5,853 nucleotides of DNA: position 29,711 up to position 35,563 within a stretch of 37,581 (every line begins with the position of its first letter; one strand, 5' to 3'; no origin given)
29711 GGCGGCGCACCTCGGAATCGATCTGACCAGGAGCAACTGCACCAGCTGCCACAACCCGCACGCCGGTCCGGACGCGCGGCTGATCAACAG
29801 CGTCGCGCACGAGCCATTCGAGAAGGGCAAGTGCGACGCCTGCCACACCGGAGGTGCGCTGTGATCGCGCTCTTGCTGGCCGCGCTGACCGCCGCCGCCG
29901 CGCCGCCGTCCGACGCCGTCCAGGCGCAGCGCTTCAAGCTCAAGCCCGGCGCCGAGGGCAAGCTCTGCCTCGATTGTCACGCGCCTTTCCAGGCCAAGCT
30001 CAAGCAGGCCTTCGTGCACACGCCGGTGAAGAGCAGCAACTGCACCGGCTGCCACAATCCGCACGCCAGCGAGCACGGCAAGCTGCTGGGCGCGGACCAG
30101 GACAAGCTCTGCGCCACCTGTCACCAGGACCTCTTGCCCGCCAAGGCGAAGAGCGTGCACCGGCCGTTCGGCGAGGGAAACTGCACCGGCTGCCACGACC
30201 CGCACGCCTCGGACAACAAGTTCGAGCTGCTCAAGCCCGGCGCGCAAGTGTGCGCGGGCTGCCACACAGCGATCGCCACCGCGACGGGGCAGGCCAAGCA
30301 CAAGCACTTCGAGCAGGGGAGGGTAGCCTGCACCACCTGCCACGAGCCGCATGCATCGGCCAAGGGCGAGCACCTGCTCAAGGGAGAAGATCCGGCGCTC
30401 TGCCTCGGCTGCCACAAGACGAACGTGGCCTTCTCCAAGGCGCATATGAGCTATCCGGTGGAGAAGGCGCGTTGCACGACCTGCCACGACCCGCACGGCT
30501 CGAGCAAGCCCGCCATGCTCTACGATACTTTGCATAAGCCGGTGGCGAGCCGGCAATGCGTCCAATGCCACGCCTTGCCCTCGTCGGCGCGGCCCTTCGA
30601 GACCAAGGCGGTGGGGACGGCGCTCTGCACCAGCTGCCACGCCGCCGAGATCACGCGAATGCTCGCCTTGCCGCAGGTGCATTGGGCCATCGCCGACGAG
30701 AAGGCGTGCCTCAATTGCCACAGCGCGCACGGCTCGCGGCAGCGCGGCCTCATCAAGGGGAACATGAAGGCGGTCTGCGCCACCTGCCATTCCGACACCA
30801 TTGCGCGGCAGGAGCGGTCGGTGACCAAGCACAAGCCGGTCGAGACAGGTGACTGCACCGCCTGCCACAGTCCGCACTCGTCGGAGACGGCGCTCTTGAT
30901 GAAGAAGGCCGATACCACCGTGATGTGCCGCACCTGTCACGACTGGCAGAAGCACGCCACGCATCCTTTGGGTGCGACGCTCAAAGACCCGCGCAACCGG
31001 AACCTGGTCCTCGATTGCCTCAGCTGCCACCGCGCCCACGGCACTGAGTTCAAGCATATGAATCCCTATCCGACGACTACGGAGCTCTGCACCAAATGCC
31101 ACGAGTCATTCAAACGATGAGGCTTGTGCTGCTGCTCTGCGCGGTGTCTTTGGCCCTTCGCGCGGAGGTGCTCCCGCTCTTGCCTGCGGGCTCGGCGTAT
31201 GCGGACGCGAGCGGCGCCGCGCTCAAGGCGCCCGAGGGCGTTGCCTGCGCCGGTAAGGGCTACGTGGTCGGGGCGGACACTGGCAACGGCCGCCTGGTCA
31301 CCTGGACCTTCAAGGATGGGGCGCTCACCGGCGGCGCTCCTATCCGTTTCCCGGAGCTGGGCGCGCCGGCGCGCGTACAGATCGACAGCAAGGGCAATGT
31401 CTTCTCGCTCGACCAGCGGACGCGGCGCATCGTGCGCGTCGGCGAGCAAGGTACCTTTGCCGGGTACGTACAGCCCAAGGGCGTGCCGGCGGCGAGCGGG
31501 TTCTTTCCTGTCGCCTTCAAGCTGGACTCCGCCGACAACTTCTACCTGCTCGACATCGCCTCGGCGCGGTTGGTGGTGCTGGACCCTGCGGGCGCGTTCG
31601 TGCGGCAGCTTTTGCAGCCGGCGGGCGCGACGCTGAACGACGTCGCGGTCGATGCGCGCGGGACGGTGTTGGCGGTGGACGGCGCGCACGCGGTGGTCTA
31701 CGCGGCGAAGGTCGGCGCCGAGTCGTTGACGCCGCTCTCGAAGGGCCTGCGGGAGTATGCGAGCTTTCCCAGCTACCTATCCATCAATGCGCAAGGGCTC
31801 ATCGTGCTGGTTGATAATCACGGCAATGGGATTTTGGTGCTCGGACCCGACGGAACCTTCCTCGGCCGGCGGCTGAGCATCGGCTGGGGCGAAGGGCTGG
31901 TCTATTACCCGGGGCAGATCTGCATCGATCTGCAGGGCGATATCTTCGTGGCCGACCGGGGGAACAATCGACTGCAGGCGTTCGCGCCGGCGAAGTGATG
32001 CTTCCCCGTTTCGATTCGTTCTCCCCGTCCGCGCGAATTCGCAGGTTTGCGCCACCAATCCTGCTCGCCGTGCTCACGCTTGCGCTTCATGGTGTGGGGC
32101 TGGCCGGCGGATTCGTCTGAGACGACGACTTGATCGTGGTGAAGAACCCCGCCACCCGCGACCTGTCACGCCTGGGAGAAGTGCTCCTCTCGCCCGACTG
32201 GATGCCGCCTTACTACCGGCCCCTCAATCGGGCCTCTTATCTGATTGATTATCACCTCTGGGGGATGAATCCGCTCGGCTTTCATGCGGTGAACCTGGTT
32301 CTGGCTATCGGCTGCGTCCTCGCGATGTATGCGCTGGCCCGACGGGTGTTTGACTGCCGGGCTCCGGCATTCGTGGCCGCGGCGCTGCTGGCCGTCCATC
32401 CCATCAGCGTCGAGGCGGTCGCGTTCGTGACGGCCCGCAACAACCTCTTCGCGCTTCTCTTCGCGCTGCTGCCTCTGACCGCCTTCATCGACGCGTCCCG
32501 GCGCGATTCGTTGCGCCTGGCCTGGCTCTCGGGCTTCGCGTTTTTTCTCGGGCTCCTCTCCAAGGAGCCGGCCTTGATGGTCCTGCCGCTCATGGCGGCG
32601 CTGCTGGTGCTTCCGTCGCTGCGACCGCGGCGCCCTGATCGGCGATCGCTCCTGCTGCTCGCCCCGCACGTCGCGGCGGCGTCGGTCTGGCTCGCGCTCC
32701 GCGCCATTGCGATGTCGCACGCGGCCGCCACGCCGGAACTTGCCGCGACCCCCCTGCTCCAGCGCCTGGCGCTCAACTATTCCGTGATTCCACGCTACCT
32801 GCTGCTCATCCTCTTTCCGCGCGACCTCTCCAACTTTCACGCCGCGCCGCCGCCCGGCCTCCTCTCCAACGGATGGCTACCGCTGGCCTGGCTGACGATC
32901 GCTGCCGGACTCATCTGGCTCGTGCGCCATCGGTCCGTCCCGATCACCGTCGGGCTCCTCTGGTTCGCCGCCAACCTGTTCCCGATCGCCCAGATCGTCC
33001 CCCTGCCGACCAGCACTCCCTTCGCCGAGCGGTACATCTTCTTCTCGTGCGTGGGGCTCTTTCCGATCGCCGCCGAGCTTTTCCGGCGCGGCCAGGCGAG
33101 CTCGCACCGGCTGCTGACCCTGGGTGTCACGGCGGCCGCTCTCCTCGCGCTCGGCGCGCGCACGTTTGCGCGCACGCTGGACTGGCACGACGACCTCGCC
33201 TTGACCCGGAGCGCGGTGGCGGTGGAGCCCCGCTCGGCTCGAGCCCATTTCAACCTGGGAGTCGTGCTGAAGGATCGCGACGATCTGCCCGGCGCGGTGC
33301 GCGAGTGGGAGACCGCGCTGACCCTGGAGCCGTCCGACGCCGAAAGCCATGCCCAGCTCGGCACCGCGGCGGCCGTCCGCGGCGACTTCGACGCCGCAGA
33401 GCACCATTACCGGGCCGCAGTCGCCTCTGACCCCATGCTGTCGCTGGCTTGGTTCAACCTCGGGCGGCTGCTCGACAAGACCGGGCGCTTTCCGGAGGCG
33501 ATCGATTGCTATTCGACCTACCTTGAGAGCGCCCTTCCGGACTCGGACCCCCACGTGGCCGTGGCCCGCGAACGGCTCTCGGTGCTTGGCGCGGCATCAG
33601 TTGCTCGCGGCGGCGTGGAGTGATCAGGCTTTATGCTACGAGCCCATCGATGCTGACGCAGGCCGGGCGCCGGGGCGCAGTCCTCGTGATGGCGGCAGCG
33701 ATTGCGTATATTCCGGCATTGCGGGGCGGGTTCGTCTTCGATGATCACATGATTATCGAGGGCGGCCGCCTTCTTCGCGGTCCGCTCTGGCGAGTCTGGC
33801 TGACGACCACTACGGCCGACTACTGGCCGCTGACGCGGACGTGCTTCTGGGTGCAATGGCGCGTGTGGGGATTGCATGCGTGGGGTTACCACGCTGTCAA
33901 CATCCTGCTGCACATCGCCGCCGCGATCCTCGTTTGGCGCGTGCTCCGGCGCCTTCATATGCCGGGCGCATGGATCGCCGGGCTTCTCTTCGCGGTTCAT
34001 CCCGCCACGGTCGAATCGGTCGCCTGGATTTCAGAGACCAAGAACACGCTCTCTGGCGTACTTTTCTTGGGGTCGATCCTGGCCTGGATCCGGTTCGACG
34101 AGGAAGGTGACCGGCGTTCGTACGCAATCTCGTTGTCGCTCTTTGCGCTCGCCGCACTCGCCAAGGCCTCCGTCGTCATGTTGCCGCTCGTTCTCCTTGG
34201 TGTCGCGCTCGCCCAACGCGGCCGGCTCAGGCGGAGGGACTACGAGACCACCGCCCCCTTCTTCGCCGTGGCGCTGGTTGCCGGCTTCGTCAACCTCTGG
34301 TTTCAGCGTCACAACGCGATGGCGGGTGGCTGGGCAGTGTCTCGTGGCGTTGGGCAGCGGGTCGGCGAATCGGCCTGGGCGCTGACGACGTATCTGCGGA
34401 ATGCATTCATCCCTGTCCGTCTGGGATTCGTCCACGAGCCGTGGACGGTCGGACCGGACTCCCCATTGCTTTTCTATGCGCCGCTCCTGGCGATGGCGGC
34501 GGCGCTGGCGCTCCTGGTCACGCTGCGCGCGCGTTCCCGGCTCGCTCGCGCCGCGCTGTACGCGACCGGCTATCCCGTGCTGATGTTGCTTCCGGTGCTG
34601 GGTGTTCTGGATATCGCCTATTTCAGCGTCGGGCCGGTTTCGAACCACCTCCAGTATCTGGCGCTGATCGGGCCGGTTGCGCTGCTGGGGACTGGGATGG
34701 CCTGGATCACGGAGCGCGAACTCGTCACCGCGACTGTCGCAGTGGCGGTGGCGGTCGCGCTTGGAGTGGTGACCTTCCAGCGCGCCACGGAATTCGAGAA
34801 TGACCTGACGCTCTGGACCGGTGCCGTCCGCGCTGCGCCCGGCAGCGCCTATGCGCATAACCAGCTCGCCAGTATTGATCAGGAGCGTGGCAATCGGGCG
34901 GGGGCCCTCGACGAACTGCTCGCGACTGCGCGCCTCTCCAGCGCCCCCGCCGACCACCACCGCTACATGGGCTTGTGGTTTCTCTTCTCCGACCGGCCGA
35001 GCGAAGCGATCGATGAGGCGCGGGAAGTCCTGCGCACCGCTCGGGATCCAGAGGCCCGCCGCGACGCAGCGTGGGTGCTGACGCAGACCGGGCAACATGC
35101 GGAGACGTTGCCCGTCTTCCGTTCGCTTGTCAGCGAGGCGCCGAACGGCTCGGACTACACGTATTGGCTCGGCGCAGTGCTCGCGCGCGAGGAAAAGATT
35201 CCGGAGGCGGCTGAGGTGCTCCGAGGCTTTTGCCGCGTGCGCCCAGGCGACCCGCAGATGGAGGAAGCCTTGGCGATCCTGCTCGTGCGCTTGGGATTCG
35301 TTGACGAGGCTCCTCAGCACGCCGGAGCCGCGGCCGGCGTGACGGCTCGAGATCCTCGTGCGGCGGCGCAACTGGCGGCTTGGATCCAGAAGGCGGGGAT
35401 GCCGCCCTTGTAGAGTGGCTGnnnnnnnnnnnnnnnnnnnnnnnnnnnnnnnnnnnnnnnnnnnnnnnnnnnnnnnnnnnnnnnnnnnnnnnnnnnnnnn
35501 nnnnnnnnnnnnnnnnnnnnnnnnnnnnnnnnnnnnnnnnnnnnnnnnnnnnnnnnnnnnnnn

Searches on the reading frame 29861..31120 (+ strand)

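Call 7: search_protein_families(library=ncbifam, proteins=[window:29861-31120:+], max_evalue=0.01)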
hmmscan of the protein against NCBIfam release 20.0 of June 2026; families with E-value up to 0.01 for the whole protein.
window:29861-31120:+ (419 aa): 12 families
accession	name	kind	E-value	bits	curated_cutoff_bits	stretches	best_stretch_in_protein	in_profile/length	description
TIGR01905.1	paired_CXXCH_1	subfamily_domain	4.3e-79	260.2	25.2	8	100-138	1-39/41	doubled CXXCH domain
TIGR03508.1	decahem_SO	subfamily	1.7e-52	178.5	192.2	4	232-372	96-231/258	DmsE family decaheme c-type cytochrome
NF041028.1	decahem_GSU2203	exception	3.6e-42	144.7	325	3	229-368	124-260/317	GSU2203 family decaheme c-type cytochrome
TIGR03507.1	decahem_SO1788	subfamily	2.5e-14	52.7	209.3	4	221-290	234-305/672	OmcA/MtrC family decaheme c-type cytochrome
TIGR03153.1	cytochr_NrfH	equivalog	5.7e-12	45.9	134.2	2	301-416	26-135/138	cytochrome c nitrite reductase small subunit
NF045713.1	CxxCH_16_HmcA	equivalog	9.8e-12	44.2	400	3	27-170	126-261/541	sulfate respiration complex hexadecaheme cytochrome HmcA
NF008659.0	PRK11659.1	equivalog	4.1e-07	29.9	184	0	34-94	111-173/188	cytochrome c nitrite reductase pentaheme subunit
TIGR03146.1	cyt_nit_nrfB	equivalog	1.1e-05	25.8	166.6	1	33-90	84-143/145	cytochrome c nitrite reductase pentaheme subunit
NF047727.1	4hemeCytCCctA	equivalog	6.6e-05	23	180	0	129-171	58-97/109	tetraheme c-type cytochrome CctA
NF045722.1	c3_cytochr_TmcA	equivalog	0.00025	20.9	114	0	84-161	60-124/125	acidic tetraheme cytochrome c3 TmcA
NF040967.1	cytc_ExtN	equivalog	0.0023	16.9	200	1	2-136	8-138/415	selenite/tellurite reduction operon c-type cytochrome ExtN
NF040968.1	FeS_ExtO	equivalog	0.0027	16.6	200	1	2-136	8-138/416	selenite/tellurite reduction operon b-type cytochrome iron-sulfur cluster-binding subunit ExtO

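Call 8: search_protein_families(library=pfam, proteins=[window:29861-31120:+], max_evalue=0.01)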
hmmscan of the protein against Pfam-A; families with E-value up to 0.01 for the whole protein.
window:29861-31120:+ (419 aa): 6 families
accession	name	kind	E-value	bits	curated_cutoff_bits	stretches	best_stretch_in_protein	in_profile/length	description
PF09699.15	Paired_CXXCH_1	-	2.2e-84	277.3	20.6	8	100-137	1-38/41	Doubled CXXCH motif (Paired_CXXCH_1)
PF14522.11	Cytochrome_C7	-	1.3e-18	67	24.8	8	303-361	13-67/67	Cytochrome c7 and related cytochrome c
PF14537.11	Cytochrom_c3_2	-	2e-18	67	25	3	230-311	6-79/79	Cytochrome c3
PF02085.21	Cytochrom_CIII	-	3.4e-12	47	22.9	1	181-260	33-101/101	Class III cytochrome C family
PF22678.1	Cytochrom_c_NrfB-like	-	6.6e-06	27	27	0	31-87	31-89/89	Cytochrome c-type protein NrfB-like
PF24734.1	DUF7685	-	0.0096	16.2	27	0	232-267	1-39/43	Domain of unknown function (DUF7685)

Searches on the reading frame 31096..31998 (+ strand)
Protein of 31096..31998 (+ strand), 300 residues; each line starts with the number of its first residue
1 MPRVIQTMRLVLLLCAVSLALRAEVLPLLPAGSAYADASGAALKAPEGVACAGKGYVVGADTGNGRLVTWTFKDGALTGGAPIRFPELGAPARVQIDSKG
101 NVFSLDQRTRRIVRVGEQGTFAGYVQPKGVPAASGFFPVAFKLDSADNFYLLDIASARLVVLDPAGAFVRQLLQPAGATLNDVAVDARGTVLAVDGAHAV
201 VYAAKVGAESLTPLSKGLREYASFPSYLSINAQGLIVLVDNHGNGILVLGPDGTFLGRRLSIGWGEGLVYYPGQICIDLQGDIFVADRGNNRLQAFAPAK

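Call 8: search_protein_families(library=pfam, proteins=[window:31096-31998:+], max_evalue=0.01)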
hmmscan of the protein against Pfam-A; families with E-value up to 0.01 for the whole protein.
window:31096-31998:+ (300 aa): 1 family
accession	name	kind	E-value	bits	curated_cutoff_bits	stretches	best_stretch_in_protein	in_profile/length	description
PF01436.27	NHL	-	5.6e-08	32.9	20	1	270-296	2-28/28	NHL repeat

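Call 78: search_protein_families(library=ncbifam, proteins=[window:31117-31998:+], max_evalue=0.01)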
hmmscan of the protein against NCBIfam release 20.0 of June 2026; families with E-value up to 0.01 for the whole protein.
window:31117-31998:+ (293 aa): 1 family
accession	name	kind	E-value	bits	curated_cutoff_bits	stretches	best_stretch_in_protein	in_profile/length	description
NF035926.1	scyF_NHL_VPEP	equivalog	9.7e-13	48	350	2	35-177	150-296/376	scytonemin biosynthesis PEP-CTERM protein ScyF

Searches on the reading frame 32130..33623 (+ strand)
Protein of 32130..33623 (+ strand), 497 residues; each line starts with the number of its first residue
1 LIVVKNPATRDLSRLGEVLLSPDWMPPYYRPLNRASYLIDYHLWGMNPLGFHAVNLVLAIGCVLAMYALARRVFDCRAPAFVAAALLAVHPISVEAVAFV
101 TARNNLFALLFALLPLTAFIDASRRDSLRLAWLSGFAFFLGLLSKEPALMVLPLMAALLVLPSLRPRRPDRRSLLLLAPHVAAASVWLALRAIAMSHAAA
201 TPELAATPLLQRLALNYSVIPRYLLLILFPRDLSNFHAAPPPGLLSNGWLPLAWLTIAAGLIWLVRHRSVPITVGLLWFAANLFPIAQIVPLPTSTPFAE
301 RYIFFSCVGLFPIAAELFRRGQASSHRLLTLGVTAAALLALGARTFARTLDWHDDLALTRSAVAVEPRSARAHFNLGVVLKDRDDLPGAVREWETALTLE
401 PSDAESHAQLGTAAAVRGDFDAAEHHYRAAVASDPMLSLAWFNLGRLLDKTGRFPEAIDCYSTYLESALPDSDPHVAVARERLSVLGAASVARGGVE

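Call 8: search_protein_families(library=pfam, proteins=[window:32130-33623:+], max_evalue=0.01)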
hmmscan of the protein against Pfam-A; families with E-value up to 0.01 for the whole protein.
window:32130-33623:+ (497 aa): 15 families
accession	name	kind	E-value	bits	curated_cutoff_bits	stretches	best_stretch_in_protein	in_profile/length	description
PF07719.23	TPR_2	-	3.9e-17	61.3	27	3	439-465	2-28/34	Tetratricopeptide repeat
PF00515.34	TPR_1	-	3.6e-15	55.5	27.8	1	439-465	2-28/34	Tetratricopeptide repeat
PF13414.12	TPR_11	-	1.1e-13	51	26.8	1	382-413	6-37/42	TPR repeat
PF13432.12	TPR_16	-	1.9e-13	51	32.7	1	410-467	3-59/65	Tetratricopeptide repeat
PF13431.12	TPR_17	-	2.3e-12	46.6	24.4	1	427-458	2-33/34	Tetratricopeptide repeat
PF13231.12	PMT_2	-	2.9e-09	37.8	26.1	1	45-166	18-135/160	Dolichyl-phosphate-mannose-protein mannosyltransferase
PF13371.12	TPR_9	-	4.9e-08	33.3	35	1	413-483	4-72/73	Tetratricopeptide repeat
PF14559.12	TPR_19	-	1.3e-07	32.3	25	1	418-473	5-60/68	Tetratricopeptide repeat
PF13428.12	TPR_14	-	4.3e-07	30.4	23.5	0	406-447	3-44/44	Tetratricopeptide repeat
PF13424.12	TPR_12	-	2.8e-06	27.9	30.1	1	409-466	8-73/77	Tetratricopeptide repeat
PF13181.12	TPR_8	-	5.7e-06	26.5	25.7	0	440-466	3-29/34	Tetratricopeptide repeat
PF13176.12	TPR_7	-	0.00019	21.7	27.9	0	440-469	1-30/36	Tetratricopeptide repeat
PF07721.20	TPR_4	-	0.00066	20.5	27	0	370-394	1-25/26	Tetratricopeptide repeat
PF13374.12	TPR_10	-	0.0009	19.6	27.5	0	409-432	7-30/42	Tetratricopeptide repeat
PF10373.15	EST1_DNA_bind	-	0.0022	18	22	1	395-451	7-63/282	Est1 DNA/RNA binding domain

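Call 78: search_protein_families(library=ncbifam, proteins=[window:32130-33623:+], max_evalue=0.01)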
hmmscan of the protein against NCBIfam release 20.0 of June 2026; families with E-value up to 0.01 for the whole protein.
window:32130-33623:+ (497 aa): 13 families
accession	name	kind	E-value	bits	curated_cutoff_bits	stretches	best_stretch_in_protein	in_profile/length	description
NF040959.1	MamA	equivalog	3.3e-14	52.8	200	2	363-463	64-164/204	magnetosome protein MamA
NF033762.1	social_mot_Tgl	equivalog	1.2e-09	37.9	225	1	366-467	27-129/252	social motility TPR repeat lipoprotein Tgl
NF033758.1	gliding_GltE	equivalog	8.9e-08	31.5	225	2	357-423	107-173/411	adventurous gliding motility TPR repeat lipoprotein GltE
TIGR02917.1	PEP_TPR_lipo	equivalog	3.6e-07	28.5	312.2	1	357-474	452-569/899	XrtA/PEP-CTERM system TPR-repeat protein PrsT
TIGR02521.1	type_IV_pilW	equivalog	5.6e-07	29.3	154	1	369-461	30-122/234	type IV pilus biogenesis/stability protein PilW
TIGR00540.1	TPR_hemY_coli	hypoth_equivalog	3.2e-06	26.1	142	1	390-462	312-383/385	heme biosynthesis-associated TPR protein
TIGR02552.1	LcrH_SycD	equivalog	6.6e-06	25.9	104.8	1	417-479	31-93/136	SycD/LcrH family type III secretion system chaperone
NF033920.0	C39_PA2778_fam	equivalog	1.2e-05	24.8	150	1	383-460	169-246/255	PA2778 family cysteine peptidase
TIGR04154.1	archaeo_STT3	subfamily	0.0024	16.3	450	1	56-217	103-279/831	oligosaccharyl transferase, archaeosortase A system-associated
TIGR03663.1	TIGR03663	subfamily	0.0033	16.5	126.25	1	56-165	78-183/435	flippase activity-associated protein Agl23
NF058602.1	PrMnsylTfPmt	equivalog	0.0035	16.2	800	1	31-111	101-176/530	protein O-mannosyltransferase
NF007302.0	PRK09782.1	equivalog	0.0045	15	1223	1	341-421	581-663/990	phage receptor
NF008757.0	PRK11788.1-5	equivalog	0.006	15.8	363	0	404-463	180-239/388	lipopolysaccharide assembly protein LapB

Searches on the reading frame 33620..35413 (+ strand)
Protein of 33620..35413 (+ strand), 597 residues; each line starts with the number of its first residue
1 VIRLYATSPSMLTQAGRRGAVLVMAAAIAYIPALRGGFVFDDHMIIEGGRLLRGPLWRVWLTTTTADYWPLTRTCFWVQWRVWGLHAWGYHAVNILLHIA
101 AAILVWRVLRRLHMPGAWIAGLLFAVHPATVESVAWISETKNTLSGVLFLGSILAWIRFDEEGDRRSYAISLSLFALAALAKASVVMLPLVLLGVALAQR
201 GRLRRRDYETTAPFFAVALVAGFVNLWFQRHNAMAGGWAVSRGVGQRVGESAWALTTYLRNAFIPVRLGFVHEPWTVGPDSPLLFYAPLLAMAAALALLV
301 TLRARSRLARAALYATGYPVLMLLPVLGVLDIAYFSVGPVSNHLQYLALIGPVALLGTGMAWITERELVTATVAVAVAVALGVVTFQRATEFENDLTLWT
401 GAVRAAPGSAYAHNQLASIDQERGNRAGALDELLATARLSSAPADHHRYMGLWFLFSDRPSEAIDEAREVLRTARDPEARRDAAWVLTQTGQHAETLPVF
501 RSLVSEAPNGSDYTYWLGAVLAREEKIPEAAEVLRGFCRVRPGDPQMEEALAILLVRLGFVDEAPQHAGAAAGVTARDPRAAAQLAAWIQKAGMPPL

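Call 8: search_protein_families(library=pfam, proteins=[window:33620-35413:+], max_evalue=0.01)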
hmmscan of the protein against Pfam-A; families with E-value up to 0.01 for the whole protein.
window:33620-35413:+ (597 aa): 4 families
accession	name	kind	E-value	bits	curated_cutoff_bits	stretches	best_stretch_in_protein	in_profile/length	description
PF13231.12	PMT_2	-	2e-07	31.8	26.1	1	81-220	15-154/160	Dolichyl-phosphate-mannose-protein mannosyltransferase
PF13432.12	TPR_16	-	6e-05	23.9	32.7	1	483-545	3-65/65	Tetratricopeptide repeat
PF13646.12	HEAT_2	-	0.0018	19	27.7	1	438-508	7-75/88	HEAT repeats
PF13428.12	TPR_14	-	0.0021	19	23.5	0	514-553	4-43/44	Tetratricopeptide repeat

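Call 78: search_protein_families(library=ncbifam, proteins=[window:33620-35413:+], max_evalue=0.01)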
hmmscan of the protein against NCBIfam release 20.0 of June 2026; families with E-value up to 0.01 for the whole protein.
window:33620-35413:+ (597 aa): 4 families
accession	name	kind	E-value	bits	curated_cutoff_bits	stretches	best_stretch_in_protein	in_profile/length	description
TIGR02917.1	PEP_TPR_lipo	equivalog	7.2e-10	37.4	312.2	1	391-585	174-369/899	XrtA/PEP-CTERM system TPR-repeat protein PrsT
NF040959.1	MamA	equivalog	2.4e-07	30.4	200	1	462-586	55-180/204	magnetosome protein MamA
NF052415.1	T3SS_chap_SctY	equivalog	0.00011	22.6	70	0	517-573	12-68/106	type III secretion apparatus assembly chaperone SctY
TIGR02552.1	LcrH_SycD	equivalog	0.00079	19.2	104.8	1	483-576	24-117/136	SycD/LcrH family type III secretion system chaperone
